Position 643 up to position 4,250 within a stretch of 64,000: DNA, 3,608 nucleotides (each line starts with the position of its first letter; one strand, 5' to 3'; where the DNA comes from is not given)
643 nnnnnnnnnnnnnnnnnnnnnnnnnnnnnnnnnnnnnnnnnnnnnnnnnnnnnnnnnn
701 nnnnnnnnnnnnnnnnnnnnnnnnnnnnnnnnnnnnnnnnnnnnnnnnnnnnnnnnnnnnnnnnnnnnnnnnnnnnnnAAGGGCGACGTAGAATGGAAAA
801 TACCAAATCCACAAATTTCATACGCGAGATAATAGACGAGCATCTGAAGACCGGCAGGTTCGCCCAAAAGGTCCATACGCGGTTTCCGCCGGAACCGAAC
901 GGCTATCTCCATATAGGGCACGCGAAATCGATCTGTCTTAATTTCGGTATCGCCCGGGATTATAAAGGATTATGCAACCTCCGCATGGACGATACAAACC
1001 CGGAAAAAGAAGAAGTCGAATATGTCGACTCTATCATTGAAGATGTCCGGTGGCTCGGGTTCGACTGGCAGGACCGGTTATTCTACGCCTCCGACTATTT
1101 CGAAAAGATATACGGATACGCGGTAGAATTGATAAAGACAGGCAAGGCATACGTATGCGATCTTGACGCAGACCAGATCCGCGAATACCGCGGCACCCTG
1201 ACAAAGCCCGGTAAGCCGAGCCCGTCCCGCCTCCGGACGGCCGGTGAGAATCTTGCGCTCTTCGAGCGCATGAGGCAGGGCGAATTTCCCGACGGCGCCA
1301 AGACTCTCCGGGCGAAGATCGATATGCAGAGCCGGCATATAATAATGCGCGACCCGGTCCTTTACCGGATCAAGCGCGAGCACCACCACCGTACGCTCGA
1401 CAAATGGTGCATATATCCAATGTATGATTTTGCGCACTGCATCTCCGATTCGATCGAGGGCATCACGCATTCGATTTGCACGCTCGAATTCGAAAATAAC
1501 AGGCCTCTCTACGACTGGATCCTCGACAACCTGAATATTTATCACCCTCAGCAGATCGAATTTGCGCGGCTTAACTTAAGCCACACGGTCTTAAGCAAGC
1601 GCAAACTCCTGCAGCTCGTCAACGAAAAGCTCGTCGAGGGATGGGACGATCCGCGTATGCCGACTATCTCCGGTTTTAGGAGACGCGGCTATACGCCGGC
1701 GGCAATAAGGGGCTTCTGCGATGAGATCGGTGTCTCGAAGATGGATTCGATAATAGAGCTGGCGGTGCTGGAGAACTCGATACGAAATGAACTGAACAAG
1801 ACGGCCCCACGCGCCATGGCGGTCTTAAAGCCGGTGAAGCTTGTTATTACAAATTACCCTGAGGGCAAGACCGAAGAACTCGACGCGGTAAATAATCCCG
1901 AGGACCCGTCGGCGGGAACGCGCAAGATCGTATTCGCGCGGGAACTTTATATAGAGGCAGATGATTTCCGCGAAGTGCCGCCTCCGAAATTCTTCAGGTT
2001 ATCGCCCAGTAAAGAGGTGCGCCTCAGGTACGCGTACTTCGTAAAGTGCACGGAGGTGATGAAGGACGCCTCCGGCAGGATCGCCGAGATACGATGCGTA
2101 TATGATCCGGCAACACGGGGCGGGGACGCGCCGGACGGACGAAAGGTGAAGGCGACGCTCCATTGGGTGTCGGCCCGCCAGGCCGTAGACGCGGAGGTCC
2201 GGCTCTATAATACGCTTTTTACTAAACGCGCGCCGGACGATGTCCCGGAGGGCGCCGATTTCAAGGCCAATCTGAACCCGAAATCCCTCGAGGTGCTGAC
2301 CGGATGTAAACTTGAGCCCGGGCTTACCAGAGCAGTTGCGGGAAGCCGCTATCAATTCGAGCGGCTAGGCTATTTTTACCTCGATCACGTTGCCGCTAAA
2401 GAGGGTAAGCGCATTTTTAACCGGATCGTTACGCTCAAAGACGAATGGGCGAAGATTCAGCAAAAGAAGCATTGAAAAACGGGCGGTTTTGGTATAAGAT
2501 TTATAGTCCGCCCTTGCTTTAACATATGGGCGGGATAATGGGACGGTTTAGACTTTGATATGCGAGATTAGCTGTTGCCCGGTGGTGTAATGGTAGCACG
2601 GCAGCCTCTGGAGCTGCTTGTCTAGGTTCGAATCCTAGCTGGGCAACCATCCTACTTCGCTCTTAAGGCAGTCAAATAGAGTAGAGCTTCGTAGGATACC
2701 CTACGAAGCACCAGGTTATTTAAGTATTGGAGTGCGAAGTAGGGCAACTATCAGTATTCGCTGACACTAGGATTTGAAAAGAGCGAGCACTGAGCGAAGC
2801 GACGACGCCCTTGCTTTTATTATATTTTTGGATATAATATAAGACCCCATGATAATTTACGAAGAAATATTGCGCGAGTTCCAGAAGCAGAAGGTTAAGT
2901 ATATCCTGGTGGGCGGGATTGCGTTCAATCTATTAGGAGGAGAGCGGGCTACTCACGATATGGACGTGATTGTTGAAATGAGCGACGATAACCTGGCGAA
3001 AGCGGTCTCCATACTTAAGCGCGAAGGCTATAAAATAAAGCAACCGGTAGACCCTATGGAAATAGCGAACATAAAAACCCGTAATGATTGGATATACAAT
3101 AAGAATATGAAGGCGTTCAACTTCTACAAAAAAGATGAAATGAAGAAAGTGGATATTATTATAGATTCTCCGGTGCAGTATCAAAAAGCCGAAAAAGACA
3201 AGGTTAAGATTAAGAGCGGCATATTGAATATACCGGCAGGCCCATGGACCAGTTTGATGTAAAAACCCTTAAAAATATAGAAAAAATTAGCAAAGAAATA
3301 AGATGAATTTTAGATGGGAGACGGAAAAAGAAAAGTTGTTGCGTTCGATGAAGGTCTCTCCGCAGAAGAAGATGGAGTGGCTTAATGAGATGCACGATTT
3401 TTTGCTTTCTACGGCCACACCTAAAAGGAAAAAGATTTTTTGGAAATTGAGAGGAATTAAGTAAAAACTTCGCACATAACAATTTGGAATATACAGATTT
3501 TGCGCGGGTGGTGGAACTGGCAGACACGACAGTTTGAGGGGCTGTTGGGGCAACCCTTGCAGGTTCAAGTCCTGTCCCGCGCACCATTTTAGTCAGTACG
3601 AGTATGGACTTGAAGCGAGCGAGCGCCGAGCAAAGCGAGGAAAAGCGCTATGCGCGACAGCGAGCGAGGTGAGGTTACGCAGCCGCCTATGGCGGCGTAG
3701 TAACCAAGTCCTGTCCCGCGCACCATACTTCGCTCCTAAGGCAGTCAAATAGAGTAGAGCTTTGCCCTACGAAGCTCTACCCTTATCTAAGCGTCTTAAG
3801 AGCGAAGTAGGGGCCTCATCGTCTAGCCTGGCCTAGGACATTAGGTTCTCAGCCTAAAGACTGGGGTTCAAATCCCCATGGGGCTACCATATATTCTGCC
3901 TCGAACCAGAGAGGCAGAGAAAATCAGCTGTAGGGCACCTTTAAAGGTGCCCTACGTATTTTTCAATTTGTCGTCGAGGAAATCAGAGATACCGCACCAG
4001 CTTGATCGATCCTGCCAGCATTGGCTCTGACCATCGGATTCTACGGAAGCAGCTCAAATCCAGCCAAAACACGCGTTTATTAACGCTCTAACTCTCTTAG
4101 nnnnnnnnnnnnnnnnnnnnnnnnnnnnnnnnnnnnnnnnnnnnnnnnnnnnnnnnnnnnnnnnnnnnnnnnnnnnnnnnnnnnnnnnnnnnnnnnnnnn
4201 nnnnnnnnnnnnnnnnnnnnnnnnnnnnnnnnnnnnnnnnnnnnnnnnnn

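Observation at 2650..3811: A roughly 90-bp structured repeat (R) present twice, each time starting immediately after a tRNA CCA end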

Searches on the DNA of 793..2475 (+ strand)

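Call 25: search_rna_families(source=L004, start=7680, end=9400, threshold=evalue, max_evalue=10)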
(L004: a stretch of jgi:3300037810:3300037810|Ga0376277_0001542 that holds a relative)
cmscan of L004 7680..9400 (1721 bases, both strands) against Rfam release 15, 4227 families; matches with E-value up to 10: 19.
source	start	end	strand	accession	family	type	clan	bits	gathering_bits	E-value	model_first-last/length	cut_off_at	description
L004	7737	7807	+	RF00005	tRNA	Gene; tRNA;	CL00001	66.8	29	6.3e-14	1-71/71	no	tRNA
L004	9049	9123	+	RF00005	tRNA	Gene; tRNA;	CL00001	53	29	4e-10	1-71/71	no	tRNA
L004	8635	8716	+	RF00005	tRNA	Gene; tRNA;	CL00001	46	29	3.4e-08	1-71/71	no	tRNA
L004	8952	8992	+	RF04343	Plastid-psbA-2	Cis-reg;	CL00153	27.8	55.8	0.011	1-60/60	no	Plastid-psbA-2 3UTR RNA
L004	8951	8989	+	RF04197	mir-9457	Gene; miRNA;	-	25.2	90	0.037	16-54/68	no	mir-9457 microRNA precursor family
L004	8953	8987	-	RF04197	mir-9457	Gene; miRNA;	-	24.2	90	0.07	18-52/68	no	mir-9457 microRNA precursor family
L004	9049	9122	+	RF01684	mascRNA-menRNA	Gene;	-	22.8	42.5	0.1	1-56/56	no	MALAT1-associated small cytoplasmic RNA/MEN beta RNA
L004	7905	7939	+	RF03912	mir-4659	Gene; miRNA;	-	21.6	92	0.29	19-55/73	no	mir-4659 microRNA precursor family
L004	8952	8989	-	RF04157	MIR9486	Gene; miRNA;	-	21.3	100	0.29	1-119/119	no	MIR9486 microRNA precursor family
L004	7905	7939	-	RF03912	mir-4659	Gene; miRNA;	-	21.2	92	0.36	19-55/73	no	mir-4659 microRNA precursor family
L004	7737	7806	+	RF01684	mascRNA-menRNA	Gene;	-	19.9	42.5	0.6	1-56/56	no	MALAT1-associated small cytoplasmic RNA/MEN beta RNA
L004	7735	7854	+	RF02435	SpF41_sRNA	Gene; sRNA;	-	19.4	52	5.8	1-105/105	no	Streptococcus sRNA SpF41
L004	8634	8716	+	RF01684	mascRNA-menRNA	Gene;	-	18.2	42.5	1.7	1-56/56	no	MALAT1-associated small cytoplasmic RNA/MEN beta RNA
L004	9044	9127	-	RF01791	F6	Gene; sRNA;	-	18.1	46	4.9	1-57/57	no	F6 TB sRNA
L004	8954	8984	-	RF03697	mir-722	Gene; miRNA;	-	17.7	81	4.9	1-67/67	no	mir-722 microRNA precursor family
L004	8987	9022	+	RF00705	mir-202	Gene; miRNA;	-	16.9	51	1.7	1-76/76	no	mir-202 microRNA precursor family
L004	7905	8011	+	RF01858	RsaF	Gene; sRNA;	-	16.3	60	7.1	1-119/119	no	RNA Staph. aureus F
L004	7904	7939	+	RF04157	MIR9486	Gene; miRNA;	-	15.7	100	9.3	1-119/119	no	MIR9486 microRNA precursor family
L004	8928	8997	+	RF02532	MNV_3UTR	Cis-reg;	-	14.5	70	2.5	1-222/222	no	Murine norovirus 3'UTR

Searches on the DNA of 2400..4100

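Call 3: search_rna_families(source=window, start=2400, end=4100, threshold=evalue, max_evalue=10, show_alignments=4)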
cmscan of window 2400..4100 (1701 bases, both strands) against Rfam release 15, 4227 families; matches with E-value up to 10: 8.
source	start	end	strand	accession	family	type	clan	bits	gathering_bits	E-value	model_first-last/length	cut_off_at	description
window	2576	2646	+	RF00005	tRNA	Gene; tRNA;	CL00001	64.1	29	3.5e-13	1-71/71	no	tRNA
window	3812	3886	+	RF00005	tRNA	Gene; tRNA;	CL00001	53.2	29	3.6e-10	1-71/71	no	tRNA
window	3502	3583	+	RF00005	tRNA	Gene; tRNA;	CL00001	46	29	3.4e-08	1-71/71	no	tRNA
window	2576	2645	+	RF01684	mascRNA-menRNA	Gene;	-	19.3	42.5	0.87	1-56/56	no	MALAT1-associated small cytoplasmic RNA/MEN beta RNA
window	3851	3885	+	RF01684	mascRNA-menRNA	Gene;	-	18.7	42.5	1.2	1-56/56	no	MALAT1-associated small cytoplasmic RNA/MEN beta RNA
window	3501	3583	+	RF01684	mascRNA-menRNA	Gene;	-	18.2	42.5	1.6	1-56/56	no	MALAT1-associated small cytoplasmic RNA/MEN beta RNA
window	3373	3498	+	RF00286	SCARNA8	Gene; snRNA; snoRNA; scaRNA;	-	15.8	53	4.9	1-131/131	no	Small Cajal body specific RNA 8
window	3225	3361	+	RF02111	IS009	Gene;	-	15.5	117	0.77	1-199/199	no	IS009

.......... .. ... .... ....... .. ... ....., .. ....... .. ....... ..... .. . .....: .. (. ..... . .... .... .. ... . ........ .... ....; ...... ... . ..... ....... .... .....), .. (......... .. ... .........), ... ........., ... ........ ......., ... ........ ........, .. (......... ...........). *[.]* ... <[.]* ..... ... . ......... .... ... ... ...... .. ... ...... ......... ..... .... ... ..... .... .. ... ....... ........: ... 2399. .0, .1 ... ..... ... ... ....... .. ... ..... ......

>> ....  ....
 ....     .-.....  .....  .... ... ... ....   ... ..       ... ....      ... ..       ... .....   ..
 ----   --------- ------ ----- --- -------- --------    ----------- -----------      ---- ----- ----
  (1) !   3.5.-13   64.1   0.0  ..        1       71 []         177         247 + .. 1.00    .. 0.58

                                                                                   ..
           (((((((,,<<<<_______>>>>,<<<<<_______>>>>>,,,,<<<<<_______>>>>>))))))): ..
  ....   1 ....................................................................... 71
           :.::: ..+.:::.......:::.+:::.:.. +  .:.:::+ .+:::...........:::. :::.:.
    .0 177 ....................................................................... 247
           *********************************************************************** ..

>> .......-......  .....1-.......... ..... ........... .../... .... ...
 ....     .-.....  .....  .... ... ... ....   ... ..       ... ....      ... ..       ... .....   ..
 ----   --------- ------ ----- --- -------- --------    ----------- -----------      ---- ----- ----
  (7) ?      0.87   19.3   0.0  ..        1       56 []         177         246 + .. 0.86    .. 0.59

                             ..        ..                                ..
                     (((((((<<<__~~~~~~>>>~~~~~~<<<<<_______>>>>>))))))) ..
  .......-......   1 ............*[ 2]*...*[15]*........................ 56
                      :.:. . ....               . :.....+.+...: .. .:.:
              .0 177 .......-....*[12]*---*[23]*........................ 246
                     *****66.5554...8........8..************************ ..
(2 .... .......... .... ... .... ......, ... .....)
